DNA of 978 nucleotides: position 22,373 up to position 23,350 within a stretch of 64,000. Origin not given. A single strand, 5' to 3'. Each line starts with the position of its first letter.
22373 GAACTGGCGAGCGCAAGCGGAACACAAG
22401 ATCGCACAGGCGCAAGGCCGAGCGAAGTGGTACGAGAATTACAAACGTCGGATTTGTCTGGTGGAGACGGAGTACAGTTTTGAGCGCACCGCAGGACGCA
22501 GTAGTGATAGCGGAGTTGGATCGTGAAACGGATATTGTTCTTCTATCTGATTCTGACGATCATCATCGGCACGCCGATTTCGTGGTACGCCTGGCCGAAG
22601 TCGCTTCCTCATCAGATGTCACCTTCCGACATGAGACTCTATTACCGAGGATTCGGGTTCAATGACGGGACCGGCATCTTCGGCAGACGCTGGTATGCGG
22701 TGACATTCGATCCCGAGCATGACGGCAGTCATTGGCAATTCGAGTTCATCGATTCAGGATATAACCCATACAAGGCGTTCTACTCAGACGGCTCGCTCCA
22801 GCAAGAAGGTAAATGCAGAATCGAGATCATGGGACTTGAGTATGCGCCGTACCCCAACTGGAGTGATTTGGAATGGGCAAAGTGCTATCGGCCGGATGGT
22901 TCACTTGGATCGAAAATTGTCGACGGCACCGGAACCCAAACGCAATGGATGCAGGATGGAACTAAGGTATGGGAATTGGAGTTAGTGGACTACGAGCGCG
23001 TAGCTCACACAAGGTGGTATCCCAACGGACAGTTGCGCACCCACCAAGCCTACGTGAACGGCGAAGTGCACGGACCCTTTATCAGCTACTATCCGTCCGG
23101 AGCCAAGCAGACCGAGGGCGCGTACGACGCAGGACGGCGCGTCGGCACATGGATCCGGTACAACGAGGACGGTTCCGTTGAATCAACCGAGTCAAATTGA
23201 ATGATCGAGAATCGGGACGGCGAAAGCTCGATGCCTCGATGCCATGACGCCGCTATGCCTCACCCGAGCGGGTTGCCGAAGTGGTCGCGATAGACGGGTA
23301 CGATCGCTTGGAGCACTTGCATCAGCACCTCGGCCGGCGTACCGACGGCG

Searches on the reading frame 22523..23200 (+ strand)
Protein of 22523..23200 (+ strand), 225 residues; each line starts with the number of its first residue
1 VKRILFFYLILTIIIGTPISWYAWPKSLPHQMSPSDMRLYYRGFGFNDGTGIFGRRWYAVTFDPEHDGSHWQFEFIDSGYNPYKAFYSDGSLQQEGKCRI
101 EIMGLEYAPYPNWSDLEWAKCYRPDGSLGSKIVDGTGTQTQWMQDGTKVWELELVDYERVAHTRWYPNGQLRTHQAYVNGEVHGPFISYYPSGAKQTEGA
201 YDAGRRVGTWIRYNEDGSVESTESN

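Call 98: search_protein_families(library=pfam, proteins=[window:22523-23200:+], max_evalue=0.01)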
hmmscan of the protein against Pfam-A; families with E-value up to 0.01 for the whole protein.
window:22523-23200:+ (225 aa): 1 family
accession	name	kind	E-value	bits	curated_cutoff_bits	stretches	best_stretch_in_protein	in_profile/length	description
PF07661.19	MORN_2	-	3.5e-10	39.4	29.6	0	163-179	6-22/22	MORN repeat variant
